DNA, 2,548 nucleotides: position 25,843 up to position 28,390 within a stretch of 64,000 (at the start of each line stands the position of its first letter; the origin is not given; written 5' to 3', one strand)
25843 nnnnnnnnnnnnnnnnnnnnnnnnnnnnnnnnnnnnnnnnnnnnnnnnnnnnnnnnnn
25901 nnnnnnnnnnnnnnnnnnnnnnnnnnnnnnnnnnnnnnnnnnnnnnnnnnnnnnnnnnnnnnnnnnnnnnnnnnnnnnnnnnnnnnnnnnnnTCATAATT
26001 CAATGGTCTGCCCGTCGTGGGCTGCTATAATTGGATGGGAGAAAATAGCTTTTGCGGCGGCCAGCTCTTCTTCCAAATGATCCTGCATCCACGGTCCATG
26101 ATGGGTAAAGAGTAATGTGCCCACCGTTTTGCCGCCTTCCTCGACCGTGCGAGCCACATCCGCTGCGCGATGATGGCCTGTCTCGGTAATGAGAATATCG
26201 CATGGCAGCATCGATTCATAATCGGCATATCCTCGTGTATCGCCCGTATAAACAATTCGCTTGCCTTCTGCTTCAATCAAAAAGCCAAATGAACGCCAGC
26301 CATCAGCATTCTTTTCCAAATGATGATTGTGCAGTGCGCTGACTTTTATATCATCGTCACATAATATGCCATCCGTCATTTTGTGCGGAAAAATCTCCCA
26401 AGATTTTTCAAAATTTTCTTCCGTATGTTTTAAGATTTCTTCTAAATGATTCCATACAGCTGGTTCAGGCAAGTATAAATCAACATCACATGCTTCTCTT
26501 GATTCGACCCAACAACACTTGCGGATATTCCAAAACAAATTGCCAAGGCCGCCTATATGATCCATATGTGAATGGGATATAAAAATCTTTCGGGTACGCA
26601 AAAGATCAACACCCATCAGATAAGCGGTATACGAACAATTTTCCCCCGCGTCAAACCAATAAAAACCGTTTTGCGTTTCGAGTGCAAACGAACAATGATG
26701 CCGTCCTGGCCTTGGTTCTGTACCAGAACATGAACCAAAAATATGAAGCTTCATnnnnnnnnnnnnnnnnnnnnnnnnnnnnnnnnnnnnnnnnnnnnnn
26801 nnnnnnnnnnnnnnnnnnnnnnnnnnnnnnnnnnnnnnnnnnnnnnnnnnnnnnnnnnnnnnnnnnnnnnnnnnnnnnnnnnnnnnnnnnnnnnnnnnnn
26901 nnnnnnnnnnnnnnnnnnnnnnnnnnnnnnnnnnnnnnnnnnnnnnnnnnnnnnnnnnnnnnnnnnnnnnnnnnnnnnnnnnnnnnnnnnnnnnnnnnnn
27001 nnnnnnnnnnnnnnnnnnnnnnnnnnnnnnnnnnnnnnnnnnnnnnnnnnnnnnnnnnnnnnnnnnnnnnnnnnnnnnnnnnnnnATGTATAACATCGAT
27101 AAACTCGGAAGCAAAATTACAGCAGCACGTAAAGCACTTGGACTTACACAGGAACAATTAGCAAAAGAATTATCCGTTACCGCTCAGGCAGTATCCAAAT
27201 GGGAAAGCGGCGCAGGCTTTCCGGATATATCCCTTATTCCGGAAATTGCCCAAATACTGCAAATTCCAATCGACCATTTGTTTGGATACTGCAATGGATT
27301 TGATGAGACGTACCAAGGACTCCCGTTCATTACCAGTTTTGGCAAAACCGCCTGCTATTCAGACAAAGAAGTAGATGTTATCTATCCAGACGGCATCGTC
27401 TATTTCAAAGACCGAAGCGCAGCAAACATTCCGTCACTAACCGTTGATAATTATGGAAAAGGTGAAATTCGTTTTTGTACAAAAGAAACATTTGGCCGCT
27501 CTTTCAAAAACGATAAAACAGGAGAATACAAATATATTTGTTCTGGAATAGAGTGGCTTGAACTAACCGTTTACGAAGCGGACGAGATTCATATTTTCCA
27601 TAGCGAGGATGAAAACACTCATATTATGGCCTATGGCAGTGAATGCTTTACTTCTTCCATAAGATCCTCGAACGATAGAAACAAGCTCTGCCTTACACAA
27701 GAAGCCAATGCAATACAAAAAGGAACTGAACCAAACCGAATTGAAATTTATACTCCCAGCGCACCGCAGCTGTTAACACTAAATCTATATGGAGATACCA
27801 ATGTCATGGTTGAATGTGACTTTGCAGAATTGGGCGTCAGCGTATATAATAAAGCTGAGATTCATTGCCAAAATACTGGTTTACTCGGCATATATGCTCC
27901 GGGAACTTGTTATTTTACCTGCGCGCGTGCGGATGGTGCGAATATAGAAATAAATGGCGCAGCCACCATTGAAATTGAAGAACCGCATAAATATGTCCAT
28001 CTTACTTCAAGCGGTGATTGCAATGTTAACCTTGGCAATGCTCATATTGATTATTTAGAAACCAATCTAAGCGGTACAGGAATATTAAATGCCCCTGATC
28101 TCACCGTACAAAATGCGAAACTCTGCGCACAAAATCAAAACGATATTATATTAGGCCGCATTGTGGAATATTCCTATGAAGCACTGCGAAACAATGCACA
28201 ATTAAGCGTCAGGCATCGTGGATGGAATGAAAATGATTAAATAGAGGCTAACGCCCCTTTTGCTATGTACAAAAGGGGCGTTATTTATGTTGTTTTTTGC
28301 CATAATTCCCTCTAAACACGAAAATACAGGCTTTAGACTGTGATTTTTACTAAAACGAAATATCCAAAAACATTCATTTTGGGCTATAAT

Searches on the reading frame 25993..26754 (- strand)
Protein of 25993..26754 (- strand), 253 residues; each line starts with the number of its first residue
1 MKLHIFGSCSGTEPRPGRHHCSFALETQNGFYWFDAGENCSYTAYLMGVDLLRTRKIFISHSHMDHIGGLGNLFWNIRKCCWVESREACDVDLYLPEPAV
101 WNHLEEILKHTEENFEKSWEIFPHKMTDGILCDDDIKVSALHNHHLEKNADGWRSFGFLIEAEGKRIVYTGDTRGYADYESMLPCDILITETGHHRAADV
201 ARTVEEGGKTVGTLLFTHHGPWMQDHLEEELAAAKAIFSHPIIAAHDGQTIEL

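Call 3: search_protein_families(library=pfam, proteins=[window:25993-26754:-], max_evalue=1)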
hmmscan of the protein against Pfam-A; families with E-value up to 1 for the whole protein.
window:25993-26754:- (253 aa): 5 families
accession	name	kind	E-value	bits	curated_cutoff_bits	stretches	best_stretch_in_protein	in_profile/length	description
PF12706.13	Lactamase_B_2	-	2e-11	44.3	27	1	56-199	33-171/200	Beta-lactamase superfamily domain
PF00753.33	Lactamase_B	-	1.7e-08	35.1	22.7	1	34-73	20-63/196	Metallo-beta-lactamase superfamily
PF13483.12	Lactamase_B_3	-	0.043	14.2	24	1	138-198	75-139/160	Beta-lactamase superfamily domain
PF23023.1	Anti-Pycsar_Apyc1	-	0.079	12.9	50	1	24-77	23-77/250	Anti-Pycsar protein Apyc1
PF02112.21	PDEase_II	-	0.096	12.2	23.7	1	56-70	85-99/340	cAMP phosphodiesterases class-II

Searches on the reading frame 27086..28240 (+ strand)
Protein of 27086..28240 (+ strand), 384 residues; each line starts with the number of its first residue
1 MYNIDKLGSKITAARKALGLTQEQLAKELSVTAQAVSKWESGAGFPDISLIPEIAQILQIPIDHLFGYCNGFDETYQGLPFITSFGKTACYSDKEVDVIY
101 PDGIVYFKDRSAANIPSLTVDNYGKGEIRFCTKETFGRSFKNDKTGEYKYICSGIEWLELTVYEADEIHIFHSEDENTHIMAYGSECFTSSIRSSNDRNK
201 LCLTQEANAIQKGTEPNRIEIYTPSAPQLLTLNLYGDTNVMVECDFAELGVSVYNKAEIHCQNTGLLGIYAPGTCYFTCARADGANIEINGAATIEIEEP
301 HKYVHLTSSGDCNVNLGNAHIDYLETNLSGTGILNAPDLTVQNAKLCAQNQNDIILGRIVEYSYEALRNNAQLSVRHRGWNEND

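Call 3: search_protein_families(library=pfam, proteins=[window:27086-28240:+], max_evalue=1)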
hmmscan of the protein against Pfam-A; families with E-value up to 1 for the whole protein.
window:27086-28240:+ (384 aa): 12 families
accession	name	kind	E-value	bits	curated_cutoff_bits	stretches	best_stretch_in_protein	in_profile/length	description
PF01381.28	HTH_3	-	2.5e-12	47.1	23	1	13-65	3-55/55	Helix-turn-helix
PF13560.12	HTH_31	-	5.4e-08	33.5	27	1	7-61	2-57/64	Helix-turn-helix domain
PF10988.14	DUF2807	-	5.8e-07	29.9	24.2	1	173-354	16-157/181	Putative auto-transporter adhesin, head GIN domain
PF12844.13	HTH_19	-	2.9e-06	27.5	30.2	1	8-66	1-59/64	Helix-turn-helix domain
PF07022.19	Phage_CI_repr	-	0.005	17.6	22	1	16-65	8-57/65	Bacteriophage CI repressor helix-turn-helix domain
PF15943.11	YdaS_toxin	-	0.0069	16.6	30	1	21-41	10-30/65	Bacterial toxin YdaS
PF14549.12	P22_Cro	-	0.01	16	30.2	1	21-39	11-29/60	DNA-binding transcriptional regulator Cro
PF15731.11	MqsA_antitoxin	-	0.027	15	30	1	9-51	72-114/131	Antitoxin component of bacterial toxin-antitoxin system, MqsA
PF13384.12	HTH_23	-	0.14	12.5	24.6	1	12-39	9-37/50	Homeodomain-like domain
PF13413.12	HTH_25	-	0.16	12.3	24.6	1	13-41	4-32/62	Helix-turn-helix domain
PF13744.12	HTH_37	-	0.24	11.7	27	1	6-39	18-51/80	Helix-turn-helix domain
PF04545.22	Sigma70_r4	-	0.26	11.3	24.1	0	19-41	20-42/50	Sigma-70, region 4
